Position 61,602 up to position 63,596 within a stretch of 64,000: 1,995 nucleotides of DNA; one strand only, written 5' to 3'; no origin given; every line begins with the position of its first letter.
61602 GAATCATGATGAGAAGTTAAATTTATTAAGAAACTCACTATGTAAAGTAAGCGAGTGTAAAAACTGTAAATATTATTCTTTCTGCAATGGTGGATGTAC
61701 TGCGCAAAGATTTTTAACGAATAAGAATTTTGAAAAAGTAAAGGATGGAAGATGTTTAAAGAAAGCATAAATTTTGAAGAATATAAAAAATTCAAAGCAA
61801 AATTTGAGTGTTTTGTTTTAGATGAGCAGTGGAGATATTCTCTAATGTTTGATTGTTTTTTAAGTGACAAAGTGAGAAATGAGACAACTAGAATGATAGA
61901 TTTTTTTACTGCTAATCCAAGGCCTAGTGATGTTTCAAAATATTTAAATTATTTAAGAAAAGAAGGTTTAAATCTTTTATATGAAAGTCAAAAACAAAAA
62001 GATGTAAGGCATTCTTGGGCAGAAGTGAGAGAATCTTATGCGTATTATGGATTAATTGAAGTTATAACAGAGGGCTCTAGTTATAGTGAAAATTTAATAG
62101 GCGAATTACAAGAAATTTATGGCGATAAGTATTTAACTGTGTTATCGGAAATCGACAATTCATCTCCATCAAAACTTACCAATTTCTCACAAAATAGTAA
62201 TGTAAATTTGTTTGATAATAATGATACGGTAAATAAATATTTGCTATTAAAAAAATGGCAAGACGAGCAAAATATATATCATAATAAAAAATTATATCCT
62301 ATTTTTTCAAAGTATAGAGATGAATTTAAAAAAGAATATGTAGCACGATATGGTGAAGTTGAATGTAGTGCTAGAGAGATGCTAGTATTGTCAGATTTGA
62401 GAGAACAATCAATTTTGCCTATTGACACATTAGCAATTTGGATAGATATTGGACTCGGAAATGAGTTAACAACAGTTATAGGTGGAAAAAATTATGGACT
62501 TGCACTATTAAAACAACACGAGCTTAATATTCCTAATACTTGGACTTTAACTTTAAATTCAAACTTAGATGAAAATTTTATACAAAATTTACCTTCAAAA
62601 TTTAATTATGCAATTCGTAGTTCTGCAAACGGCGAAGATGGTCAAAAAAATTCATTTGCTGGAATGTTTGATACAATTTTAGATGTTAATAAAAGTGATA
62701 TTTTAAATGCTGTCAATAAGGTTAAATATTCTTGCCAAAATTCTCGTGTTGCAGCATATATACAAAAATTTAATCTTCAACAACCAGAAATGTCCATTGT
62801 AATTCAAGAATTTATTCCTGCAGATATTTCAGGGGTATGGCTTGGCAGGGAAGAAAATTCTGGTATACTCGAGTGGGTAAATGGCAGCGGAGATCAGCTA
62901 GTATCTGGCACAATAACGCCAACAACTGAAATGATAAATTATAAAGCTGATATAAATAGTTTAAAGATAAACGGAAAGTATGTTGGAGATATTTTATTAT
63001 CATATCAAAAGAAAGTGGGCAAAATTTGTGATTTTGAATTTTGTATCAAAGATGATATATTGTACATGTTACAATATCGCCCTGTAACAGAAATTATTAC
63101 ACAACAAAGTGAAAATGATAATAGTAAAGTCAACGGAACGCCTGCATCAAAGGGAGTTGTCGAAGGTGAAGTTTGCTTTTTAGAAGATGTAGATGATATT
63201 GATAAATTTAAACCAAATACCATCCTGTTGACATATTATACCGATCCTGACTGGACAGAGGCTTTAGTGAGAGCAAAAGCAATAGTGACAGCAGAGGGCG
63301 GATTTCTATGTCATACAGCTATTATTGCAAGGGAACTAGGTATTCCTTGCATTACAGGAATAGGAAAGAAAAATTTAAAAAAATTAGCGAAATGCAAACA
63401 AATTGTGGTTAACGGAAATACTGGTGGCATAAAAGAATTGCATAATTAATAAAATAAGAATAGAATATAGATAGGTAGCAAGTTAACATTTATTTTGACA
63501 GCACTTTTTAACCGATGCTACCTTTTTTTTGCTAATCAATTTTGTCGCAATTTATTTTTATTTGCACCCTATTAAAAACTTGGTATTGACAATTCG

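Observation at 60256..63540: Streptide-like (KxxxW) RiPP operon with an unexpected PEP-utilising phosphotransferase partner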

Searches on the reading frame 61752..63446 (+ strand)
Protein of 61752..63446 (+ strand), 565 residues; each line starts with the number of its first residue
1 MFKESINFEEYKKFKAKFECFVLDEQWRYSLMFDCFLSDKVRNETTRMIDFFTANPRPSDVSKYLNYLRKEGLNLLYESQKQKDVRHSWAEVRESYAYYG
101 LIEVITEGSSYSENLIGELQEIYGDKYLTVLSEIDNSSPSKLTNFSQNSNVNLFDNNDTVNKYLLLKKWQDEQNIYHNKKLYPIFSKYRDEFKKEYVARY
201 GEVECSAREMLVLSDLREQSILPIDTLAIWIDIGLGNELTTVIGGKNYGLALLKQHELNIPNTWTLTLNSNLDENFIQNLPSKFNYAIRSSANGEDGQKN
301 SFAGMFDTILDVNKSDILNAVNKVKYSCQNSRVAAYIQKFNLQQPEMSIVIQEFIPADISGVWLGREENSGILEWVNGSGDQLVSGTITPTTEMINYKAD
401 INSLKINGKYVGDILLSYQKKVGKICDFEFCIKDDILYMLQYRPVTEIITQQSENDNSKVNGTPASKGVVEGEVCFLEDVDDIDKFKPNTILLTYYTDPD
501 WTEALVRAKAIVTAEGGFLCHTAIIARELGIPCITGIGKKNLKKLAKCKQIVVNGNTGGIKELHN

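Call 3: search_protein_families(library=ncbifam, proteins=[window:61752-63446:+], max_evalue=1)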
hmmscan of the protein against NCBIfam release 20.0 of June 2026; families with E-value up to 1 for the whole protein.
window:61752-63446:+ (565 aa): 28 families (the best 25 are shown)
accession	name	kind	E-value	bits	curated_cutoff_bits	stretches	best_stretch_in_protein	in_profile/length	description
NF005057.0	PRK06464.1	equivalog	2.5e-47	161.5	598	2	420-561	308-461/798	phosphoenolpyruvate synthase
NF004882.0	PRK06241.2-3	equivalog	9.1e-43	146.4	850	2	453-563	710-819/827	phosphoenolpyruvate synthase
TIGR01418.1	PEP_synth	equivalog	8.3e-41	140.1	739.75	2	426-558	308-451/784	pyruvate, water dikinase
NF004881.0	PRK06241.2-2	equivalog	5.6e-36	124.2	883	3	452-561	781-888/898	phosphoenolpyruvate synthase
NF004878.0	PRK06241.1-3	subfamily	1e-35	123.1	945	3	451-561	779-887/891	phosphoenolpyruvate synthase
NF004880.0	PRK06241.2-1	equivalog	4.9e-35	120.7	972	2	276-456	97-291/837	phosphoenolpyruvate synthase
NF052631.1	prodigiosin_PigC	equivalog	6.8e-35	120.2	1300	3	277-396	86-214/883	prodigiosin ligase PigC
NF004877.0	PRK06241.1-2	subfamily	1e-34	120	866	3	453-561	757-866/869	phosphoenolpyruvate synthase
NF052632.1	undecylprod_RedH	equivalog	3.1e-33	114.8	1350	2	286-391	95-205/880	undecylprodigiosin ligase RedH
NF041857.1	RIF_Ptrans_rph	equivalog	9.2e-33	113.6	999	3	459-560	762-861/864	rifamycin-inactivating phosphotransferase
NF004879.0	PRK06241.1-4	equivalog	3.5e-30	104.8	976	3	460-560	767-865/868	phosphoenolpyruvate synthase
NF004883.0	PRK06241.2-4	equivalog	2e-24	85.8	1063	2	449-564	801-914/928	phosphoenolpyruvate synthase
NF004531.0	PRK05878.1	equivalog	1.7e-22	79.7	456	1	454-561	348-455/534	pyruvate, phosphate dikinase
NF004508.0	PRK05849.1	equivalog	2.6e-22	78.6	501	2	275-456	47-228/789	hypothetical protein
NF006153.0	PRK08296.1-5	subfamily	1.2e-21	76.7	578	1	445-563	487-606/608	hypothetical protein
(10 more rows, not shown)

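Call 4: search_protein_families(library=pfam, proteins=[window:61752-63446:+], max_evalue=1)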
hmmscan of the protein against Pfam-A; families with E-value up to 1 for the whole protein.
window:61752-63446:+ (565 aa): 2 families
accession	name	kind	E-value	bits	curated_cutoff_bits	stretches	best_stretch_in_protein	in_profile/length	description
PF01326.24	PPDK_N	-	4.4e-30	105.5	27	3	284-396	101-223/328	Pyruvate phosphate dikinase, AMP/ATP-binding domain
PF00391.29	PEP-utilizers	-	1.4e-21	76.3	23.1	1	486-558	1-72/72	PEP-utilising enzyme, mobile domain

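Call 19: find_homologous_proteins(query=window:61752-63446:+, max_evalue=0.00001)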
Query window:61752-63446:+ (565 aa): 172 proteins with E <= 0.00001 among 6685 candidates; the best 120 are listed.
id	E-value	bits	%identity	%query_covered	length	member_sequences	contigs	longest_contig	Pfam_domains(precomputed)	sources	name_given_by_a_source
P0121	0.0e+0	1277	99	100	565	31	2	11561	PF00391.30,PF01326.25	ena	-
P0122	2.4e-295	999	77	99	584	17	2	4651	PF00391.30,PF01326.25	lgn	-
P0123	3.8e-285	965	73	99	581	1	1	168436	PF00391.30,PF01326.25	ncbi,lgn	-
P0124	1.2e-242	825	64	99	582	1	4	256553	PF00391.30,PF01326.25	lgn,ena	-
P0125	2.8e-200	685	55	99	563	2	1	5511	PF00391.30,PF01326.25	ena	-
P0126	2.6e-189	649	51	100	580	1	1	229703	PF00391.30,PF01326.25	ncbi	-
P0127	3.5e-164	566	48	99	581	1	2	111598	PF00391.30,PF01326.25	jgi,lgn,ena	-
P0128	5.8e-156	539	46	98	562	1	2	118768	PF00391.30,PF01326.25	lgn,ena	-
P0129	1.7e-149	517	70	58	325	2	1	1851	PF01326.25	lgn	-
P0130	7.1e-147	509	43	99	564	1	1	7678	PF00391.30,PF01326.25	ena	-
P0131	4.7e-136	473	43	98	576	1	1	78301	PF00391.30,PF01326.25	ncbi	-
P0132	2.3e-128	448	42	99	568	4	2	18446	PF00391.30,PF01326.25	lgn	-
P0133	4.5e-128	447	40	100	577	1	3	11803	PF00391.30,PF01326.25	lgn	-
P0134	2.2e-125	438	41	99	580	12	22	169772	PF00391.30,PF01326.25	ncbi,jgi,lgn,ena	-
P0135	3.0e-125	437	41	97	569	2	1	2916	PF00391.30,PF01326.25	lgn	-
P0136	8.3e-125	436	41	99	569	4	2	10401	PF00391.30,PF01326.25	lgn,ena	-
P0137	2.0e-122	428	42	98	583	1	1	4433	PF00391.30,PF01326.25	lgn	-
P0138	1.1e-121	426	41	98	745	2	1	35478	PF00391.30,PF00293.35,PF01326.25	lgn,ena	-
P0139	1.4e-121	425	40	97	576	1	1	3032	PF00391.30,PF01326.25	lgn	-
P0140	6.7e-121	423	40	98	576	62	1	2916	PF00391.30,PF01326.25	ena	-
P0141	8.3e-121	423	41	99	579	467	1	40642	PF00391.30,PF01326.25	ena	-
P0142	1.4e-120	422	40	98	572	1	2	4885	PF00391.30,PF01326.25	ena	-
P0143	2.8e-120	421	40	98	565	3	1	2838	PF00391.30,PF01326.25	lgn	-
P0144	7.0e-119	416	39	99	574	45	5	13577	PF00391.30,PF01326.25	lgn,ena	-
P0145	7.4e-118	413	40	99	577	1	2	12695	PF00391.30,PF01326.25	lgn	-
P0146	2.1e-117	412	40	99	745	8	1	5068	PF00391.30,PF00293.35,PF01326.25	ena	-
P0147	2.2e-117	411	40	99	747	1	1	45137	PF00391.30,PF00293.35,PF01326.25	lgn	-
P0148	8.5e-117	409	39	98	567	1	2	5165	PF00391.30,PF01326.25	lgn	-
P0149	8.2e-116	406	40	99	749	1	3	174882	PF00391.30,PF00293.35,PF01326.25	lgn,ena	-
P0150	1.1e-114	403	39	97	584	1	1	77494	PF00391.30,PF01326.25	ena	-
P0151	3.1e-114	401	40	99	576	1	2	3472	PF00391.30,PF01326.25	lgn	-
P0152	4.3e-114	401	39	98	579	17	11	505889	PF00391.30,PF01326.25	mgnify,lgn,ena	mgnify:FL=1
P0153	1.9e-113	398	39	99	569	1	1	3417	PF00391.30,PF01326.25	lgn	-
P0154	3.6e-113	398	39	98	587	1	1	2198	PF00391.30,PF01326.25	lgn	-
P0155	1.5e-112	395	40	98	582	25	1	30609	PF00391.30,PF01326.25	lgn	-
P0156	6.2e-112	393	40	99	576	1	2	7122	PF00391.30,PF01326.25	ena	-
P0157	2.2e-111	392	38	95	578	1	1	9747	PF00391.30,PF01326.25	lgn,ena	-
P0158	4.7e-111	391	38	95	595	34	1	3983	PF00391.30,PF01326.25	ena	-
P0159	6.5e-109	383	39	98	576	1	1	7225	PF00391.30,PF01326.25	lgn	-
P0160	1.4e-108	382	37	96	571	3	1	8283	PF00391.30,PF01326.25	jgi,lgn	jgi:pyruvate,water dikinase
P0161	1.5e-108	382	38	98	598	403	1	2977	PF00391.30,PF01326.25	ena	-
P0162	1.6e-108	382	38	98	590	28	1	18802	PF00391.30,PF01326.25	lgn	-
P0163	1.9e-108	382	37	99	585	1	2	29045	PF00391.30,PF01326.25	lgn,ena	-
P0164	6.2e-108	380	38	98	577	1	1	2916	PF00391.30,PF01326.25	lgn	-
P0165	8.3e-108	380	38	98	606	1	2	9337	PF00391.30,PF01326.25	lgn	-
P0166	8.7e-108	380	38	95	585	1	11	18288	PF00391.30,PF01326.25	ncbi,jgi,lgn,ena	-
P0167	1.1e-107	379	37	99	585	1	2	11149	PF00391.30,PF01326.25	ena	-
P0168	1.3e-107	379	37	99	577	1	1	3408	PF00391.30,PF01326.25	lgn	-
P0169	1.8e-107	379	37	99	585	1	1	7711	PF00391.30,PF01326.25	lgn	-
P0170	1.9e-107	379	37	98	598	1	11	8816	PF00391.30,PF01326.25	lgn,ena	-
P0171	2.1e-107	378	38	98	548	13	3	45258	PF00391.30,PF01326.25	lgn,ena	-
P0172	5.5e-107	377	37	98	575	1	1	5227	PF00391.30,PF01326.25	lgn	-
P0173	5.8e-107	377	37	99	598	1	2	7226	PF00391.30,PF01326.25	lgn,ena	-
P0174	7.2e-107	377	37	95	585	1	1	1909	PF00391.30,PF01326.25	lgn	-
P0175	1.0e-106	376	37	98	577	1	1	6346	PF00391.30,PF01326.25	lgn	-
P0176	1.6e-106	376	36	97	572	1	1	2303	PF00391.30,PF01326.25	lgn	-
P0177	1.0e-105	373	37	98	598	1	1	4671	PF00391.30,PF01326.25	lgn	-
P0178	1.3e-105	373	37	99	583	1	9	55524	PF00391.30,PF01326.25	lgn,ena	-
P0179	1.4e-105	372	37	98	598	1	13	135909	PF00391.30,PF01326.25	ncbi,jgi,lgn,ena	jgi:pyruvate,water dikinase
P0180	2.0e-105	372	37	98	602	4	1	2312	PF00391.30,PF01326.25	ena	-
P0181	2.1e-105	372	36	98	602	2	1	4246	PF00391.30,PF01326.25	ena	-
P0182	3.1e-105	371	37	98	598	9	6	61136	PF00391.30,PF01326.25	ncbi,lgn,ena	-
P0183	5.1e-105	371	37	99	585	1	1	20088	PF00391.30,PF01326.25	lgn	-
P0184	7.2e-105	370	36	99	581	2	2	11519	PF00391.30,PF01326.25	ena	-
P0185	7.4e-105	370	36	99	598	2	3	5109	PF00391.30,PF01326.25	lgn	-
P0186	1.6e-104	369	36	98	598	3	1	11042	PF00391.30,PF01326.25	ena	-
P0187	1.9e-104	369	38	98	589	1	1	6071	PF00391.30,PF01326.25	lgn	-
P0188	2.9e-104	368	39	97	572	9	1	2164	PF00391.30,PF01326.25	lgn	-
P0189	2.2e-103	365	37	98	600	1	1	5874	PF00391.30,PF01326.25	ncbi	-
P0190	2.3e-103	365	37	97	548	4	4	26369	PF00391.30,PF01326.25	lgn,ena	-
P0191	3.4e-103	365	35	99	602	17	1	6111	PF00391.30,PF01326.25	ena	-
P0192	1.1e-102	363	36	98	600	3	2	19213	PF00391.30,PF01326.25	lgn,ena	-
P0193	1.6e-102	362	40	96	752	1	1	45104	PF00391.30,PF01326.25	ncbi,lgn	-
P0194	4.9e-102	361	36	98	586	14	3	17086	PF00391.30,PF01326.25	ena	-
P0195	1.7e-101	359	35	98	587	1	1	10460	PF00391.30,PF01326.25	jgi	-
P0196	2.5e-101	358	37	99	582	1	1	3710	PF00391.30,PF01326.25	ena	-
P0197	2.7e-101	358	42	82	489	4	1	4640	PF00391.30,PF01326.25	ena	-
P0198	4.8e-101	358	38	99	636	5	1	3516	PF00391.30,PF01326.25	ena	-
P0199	5.1e-101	357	36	98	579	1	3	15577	PF00391.30,PF01326.25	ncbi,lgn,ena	-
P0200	5.8e-101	357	37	98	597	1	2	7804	PF00391.30,PF01326.25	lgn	-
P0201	1.1e-100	356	36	99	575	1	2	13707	PF00391.30,PF01326.25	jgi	-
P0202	4.8e-100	354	35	99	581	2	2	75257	PF00391.30,PF01326.25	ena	-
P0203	8.5e-100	353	37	98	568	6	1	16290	PF00391.30,PF01326.25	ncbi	-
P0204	1.5e-99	353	34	99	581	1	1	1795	PF00391.30,PF01326.25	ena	-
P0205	2.7e-99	352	36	98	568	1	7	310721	PF00391.30,PF01326.25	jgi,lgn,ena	-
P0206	2.3e-98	349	39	96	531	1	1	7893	PF00391.30,PF01326.25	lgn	-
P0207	5.0e-98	348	37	99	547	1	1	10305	PF00391.30,PF01326.25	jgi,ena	-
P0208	4.3e-97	344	40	96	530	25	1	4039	PF00391.30,PF01326.25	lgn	-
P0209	9.6e-97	343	36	99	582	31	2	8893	PF00391.30,PF01326.25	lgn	-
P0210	1.2e-96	343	36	98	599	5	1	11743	PF00391.30,PF01326.25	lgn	-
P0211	1.5e-96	343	35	98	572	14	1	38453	PF00391.30,PF01326.25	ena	-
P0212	1.8e-96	342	35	95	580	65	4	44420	PF00391.30,PF01326.25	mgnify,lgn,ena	mgnify:FL=1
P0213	2.1e-96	342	35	99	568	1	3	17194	PF00391.30,PF01326.25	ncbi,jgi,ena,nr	ncbi:MAG: PEP/pyruvate-binding domain-containing protein [Bacilli bacterium]|nr:PEP/pyruvate-binding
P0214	6.1e-96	341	36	98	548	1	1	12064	PF00391.30,PF01326.25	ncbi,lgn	-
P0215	7.2e-96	340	37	98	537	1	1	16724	PF00391.30,PF01326.25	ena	-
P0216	1.3e-95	340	40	82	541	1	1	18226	PF00391.30,PF01326.25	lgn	-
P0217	5.4e-95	338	34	98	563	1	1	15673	PF00391.30,PF01326.25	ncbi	-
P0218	6.0e-95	337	35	97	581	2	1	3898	PF00391.30,PF01326.25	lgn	-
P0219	1.3e-94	336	96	28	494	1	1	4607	PF00668.26,PF00391.30,PF01326.25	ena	-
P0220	1.8e-94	336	34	98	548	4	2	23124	PF00391.30,PF01326.25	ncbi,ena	-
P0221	3.8e-94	335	35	99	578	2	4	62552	PF00391.30,PF01326.25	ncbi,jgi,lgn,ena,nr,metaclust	ncbi:MAG: hypothetical protein A2Y18_04910 [Clostridiales bacterium GWD2_32_19]|nr:MAG: hypothetical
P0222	2.2e-93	332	36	98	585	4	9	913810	PF00391.30,PF01326.25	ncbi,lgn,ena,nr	ncbi:MAG: hypothetical protein IKJ30_01300 [Bacilli bacterium]|nr:hypothetical protein [Bacilli bact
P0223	2.4e-93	332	35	98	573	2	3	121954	PF00391.30,PF01326.25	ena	-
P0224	2.6e-93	332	34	98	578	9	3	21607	PF00391.30,PF01326.25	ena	-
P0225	3.9e-93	331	40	82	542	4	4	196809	PF00391.30,PF01326.25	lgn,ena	-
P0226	7.0e-93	331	33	99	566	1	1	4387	PF00391.30,PF01326.25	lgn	-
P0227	1.1e-92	330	37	85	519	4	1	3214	PF00391.30,PF01326.25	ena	-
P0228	1.2e-92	330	36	99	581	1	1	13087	PF00391.30,PF01326.25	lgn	-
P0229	2.0e-92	329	44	71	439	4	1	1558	PF00391.30,PF01326.25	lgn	-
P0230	3.3e-92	328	35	96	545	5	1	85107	PF00391.30,PF01326.25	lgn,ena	-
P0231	3.4e-92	328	34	98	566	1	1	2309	PF00391.30,PF01326.25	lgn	-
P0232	3.5e-92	328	41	83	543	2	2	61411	PF00391.30,PF01326.25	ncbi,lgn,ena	-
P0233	3.9e-92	328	38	83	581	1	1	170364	PF00391.30,PF01326.25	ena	-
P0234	1.8e-91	326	44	70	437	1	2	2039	PF00391.30,PF01326.25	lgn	-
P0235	5.6e-91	324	47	59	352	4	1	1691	PF00391.30,PF01326.25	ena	-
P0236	1.2e-90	323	37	95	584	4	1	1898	PF00391.30,PF01326.25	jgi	jgi:pyruvate,water dikinase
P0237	1.7e-90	323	37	98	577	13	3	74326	PF00391.30,PF01326.25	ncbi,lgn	-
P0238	3.1e-90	322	36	98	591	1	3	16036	PF00391.30,PF01326.25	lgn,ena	-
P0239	3.2e-90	322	36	98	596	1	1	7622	PF00391.30,PF01326.25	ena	-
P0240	3.4e-90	322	36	98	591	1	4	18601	PF00391.30,PF01326.25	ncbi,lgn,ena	-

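Call 20: find_encoding_contigs(protein=P0127, flank=6000, max_places=2)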
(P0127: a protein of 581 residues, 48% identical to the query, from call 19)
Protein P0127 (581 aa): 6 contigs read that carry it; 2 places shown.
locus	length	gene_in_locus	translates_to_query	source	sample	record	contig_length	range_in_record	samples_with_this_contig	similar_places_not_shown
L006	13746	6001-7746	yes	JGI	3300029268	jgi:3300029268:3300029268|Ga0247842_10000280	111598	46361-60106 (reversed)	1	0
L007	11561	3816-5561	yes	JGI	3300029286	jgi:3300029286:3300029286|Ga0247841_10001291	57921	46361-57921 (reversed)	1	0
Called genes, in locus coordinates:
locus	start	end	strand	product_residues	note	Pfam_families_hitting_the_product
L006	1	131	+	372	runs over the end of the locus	-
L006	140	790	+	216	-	-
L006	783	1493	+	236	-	PF00089:Trypsin, PF13365:Trypsin_2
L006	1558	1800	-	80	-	-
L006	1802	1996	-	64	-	-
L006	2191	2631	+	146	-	PF00293:NUDIX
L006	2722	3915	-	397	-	-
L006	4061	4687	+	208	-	-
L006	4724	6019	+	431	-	PF04055:Radical_SAM, PF13186:SPASM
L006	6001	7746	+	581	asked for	PF01326:PPDK_N, PF00391:PEP-utilizers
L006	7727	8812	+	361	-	PF00675:Peptidase_M16, PF05193:Peptidase_M16_C (weak)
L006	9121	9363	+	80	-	PF00438:S-AdoMet_synt_N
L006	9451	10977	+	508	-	PF12161:HsdM_N, PF02384:N6_Mtase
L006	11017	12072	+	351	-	PF16289:PIN_12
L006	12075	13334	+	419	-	PF01420:Methylase_S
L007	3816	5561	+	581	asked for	PF01326:PPDK_N, PF00391:PEP-utilizers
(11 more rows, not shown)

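Call 21: find_encoding_contigs(protein=P0134, flank=6000, max_places=3)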
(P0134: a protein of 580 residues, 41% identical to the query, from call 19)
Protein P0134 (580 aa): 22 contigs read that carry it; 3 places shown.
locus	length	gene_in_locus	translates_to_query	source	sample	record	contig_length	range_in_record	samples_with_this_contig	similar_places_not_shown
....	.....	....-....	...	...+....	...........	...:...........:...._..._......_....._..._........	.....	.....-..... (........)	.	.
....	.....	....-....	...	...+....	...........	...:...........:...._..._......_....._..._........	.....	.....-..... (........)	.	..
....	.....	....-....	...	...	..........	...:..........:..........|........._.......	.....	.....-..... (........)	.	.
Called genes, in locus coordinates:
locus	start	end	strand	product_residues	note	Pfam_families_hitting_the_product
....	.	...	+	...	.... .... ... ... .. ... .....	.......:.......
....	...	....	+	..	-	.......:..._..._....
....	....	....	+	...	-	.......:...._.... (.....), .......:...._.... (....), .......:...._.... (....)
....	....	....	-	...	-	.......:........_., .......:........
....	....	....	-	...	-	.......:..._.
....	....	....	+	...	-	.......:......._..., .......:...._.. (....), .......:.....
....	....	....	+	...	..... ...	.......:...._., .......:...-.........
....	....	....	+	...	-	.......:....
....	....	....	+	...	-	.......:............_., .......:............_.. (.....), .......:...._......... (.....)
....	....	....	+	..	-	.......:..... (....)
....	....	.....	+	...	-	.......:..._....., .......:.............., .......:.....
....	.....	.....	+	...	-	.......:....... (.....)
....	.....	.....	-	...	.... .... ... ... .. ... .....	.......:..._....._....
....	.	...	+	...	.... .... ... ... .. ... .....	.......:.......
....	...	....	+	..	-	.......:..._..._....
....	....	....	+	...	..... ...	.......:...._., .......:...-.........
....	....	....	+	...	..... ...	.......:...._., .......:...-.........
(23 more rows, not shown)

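Call 22: find_encoding_contigs(protein=P0149, flank=6000, max_places=2)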
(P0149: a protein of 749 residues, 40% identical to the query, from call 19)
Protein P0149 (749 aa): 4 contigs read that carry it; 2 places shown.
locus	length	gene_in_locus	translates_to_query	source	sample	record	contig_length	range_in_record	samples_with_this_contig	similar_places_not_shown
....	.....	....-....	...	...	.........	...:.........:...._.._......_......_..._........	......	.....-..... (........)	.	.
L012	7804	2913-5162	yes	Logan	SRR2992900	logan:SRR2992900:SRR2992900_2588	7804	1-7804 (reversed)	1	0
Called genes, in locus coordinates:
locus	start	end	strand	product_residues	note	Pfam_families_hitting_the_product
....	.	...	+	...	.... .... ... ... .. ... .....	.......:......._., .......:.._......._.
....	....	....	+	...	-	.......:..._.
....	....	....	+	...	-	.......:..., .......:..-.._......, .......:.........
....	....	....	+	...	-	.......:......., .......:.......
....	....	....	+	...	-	-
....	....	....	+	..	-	-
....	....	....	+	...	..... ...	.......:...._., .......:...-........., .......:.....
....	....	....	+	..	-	-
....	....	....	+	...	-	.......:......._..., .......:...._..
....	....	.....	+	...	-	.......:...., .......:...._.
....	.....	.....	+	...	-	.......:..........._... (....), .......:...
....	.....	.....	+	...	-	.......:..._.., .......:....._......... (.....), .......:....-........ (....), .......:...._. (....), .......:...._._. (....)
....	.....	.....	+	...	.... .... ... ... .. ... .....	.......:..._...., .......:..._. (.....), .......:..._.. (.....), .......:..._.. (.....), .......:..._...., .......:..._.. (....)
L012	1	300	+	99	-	?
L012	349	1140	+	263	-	PF08874:DUF1835, PF12395:DUF3658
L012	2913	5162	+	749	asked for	PF01326:PPDK_N, PF00391:PEP-utilizers, PF00293:NUDIX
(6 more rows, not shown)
